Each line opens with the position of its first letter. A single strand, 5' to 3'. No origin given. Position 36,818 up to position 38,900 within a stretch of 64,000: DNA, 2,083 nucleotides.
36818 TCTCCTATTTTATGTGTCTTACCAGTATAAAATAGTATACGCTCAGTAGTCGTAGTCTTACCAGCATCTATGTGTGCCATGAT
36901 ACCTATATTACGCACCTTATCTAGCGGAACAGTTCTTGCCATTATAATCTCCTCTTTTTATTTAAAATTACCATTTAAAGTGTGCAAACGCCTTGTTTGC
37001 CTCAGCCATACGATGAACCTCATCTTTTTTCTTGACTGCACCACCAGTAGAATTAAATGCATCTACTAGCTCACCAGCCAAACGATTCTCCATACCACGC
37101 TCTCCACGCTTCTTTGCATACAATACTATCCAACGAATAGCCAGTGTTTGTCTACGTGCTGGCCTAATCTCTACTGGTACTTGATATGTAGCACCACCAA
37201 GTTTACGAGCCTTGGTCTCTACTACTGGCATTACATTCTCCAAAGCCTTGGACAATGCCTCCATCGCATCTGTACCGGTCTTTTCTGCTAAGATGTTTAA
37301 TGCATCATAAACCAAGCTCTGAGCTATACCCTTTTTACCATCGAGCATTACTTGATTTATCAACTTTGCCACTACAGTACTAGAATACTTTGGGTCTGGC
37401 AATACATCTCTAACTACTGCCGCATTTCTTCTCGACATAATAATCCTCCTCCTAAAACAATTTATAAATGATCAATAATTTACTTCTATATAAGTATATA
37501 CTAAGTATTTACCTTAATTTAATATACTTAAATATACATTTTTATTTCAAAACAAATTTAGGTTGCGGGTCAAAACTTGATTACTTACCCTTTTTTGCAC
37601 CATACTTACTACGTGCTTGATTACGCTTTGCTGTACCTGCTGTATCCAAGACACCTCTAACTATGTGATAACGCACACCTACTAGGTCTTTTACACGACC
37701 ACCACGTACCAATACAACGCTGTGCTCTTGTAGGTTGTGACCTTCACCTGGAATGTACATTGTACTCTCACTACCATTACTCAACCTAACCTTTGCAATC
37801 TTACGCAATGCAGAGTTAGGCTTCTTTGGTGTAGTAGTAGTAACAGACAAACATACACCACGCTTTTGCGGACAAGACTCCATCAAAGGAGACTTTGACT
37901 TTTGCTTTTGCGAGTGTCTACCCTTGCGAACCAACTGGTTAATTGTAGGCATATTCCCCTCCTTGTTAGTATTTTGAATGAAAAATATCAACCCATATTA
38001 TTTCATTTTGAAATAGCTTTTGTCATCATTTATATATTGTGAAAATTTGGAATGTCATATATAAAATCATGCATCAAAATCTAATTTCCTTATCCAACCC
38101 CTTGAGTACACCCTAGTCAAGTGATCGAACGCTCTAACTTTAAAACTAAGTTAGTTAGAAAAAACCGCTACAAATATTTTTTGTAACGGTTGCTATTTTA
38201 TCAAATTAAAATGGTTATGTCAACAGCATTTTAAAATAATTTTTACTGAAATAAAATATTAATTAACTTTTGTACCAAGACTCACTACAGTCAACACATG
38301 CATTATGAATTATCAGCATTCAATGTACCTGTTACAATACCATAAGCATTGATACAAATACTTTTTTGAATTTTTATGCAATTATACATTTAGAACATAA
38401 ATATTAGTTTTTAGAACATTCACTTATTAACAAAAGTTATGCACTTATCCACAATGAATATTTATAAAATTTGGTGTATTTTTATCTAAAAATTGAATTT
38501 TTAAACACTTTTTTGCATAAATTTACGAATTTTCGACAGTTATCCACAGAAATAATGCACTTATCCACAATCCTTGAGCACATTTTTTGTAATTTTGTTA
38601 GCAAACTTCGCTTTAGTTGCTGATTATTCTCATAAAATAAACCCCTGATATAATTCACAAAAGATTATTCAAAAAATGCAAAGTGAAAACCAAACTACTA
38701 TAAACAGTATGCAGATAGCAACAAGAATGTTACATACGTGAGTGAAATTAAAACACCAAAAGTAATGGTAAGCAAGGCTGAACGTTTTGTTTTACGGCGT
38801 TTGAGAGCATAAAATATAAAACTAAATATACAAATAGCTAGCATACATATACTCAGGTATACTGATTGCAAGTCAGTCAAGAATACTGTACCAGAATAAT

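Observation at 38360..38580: Three perfect DnaA boxes with iteron-like direct repeats in a 700-bp ORF-free gap upstream of rpsL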

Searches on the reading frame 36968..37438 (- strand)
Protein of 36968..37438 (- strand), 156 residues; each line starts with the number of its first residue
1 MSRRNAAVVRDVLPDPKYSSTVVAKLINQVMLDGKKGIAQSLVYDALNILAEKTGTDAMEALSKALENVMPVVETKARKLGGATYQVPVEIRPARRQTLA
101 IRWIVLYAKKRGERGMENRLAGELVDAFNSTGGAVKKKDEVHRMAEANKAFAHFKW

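Call 7: search_protein_families(library=pfam, proteins=[window:36968-37438:-])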
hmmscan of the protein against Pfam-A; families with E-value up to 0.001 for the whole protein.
window:36968-37438:- (156 aa): 1 family
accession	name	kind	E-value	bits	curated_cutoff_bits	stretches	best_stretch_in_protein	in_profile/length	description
PF00177.27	Ribosomal_S7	-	1.1e-62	210.5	24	1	3-149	2-148/148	Ribosomal protein S7p/S5e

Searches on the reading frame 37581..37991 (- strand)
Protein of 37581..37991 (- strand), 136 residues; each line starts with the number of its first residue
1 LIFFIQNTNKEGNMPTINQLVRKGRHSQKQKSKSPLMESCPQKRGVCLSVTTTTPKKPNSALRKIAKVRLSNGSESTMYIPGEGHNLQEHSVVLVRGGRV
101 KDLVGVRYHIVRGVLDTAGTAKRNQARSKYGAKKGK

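Call 7: search_protein_families(library=pfam, proteins=[window:37581-37991:-])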
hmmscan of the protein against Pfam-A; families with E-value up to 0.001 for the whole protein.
window:37581-37991:- (136 aa): 1 family
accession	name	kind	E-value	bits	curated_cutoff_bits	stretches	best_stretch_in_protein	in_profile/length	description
PF00164.32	Ribosom_S12_S23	-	7.1e-37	125.9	22.3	1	31-134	2-107/110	Ribosomal protein S12/S23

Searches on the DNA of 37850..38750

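Call 32: search_rna_families(source=window, start=37850, end=38750, threshold=evalue, max_evalue=10)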
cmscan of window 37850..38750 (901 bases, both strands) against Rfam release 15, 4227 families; matches with E-value up to 10: 8.
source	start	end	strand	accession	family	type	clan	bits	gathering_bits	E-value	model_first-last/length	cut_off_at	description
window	38158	38244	-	RF02434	SpF39_sRNA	Gene; sRNA;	-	24.3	60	1.6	1-109/109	no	Streptococcus sRNA SpF39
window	38003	38086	+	RF00472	snosnR55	Gene; snRNA; snoRNA; CD-box;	CL00054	23.9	50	0.15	1-92/92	no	Small nucleolar RNA snR55/Z10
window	37964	38033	-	RF01181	snR77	Gene; snRNA; snoRNA; CD-box;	CL00057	21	50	2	1-83/83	no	Small nucleolar RNA snR77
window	38152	38225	-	RF04312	trpB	Cis-reg;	-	19.7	59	5.5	1-107/107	no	trpB ncRNA motif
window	38571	38684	-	RF04278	MIR4372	Gene; miRNA;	CL00145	19.6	100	1.7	1-123/123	no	MIR4372 microRNA precursor family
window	38468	38497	+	RF02519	ToxI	Gene; antitoxin;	-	17.3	50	3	1-34/34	no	ToxI antitoxin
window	38044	38094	-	RF00355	snoR28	Gene; snRNA; snoRNA; CD-box;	-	15.8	45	9.4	1-78/78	no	Small nucleolar RNA snoR28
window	38206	38294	-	RF02607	AbsR25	Gene; sRNA;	-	14.9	47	9.7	1-164/164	no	Acinetobacter sRNA 25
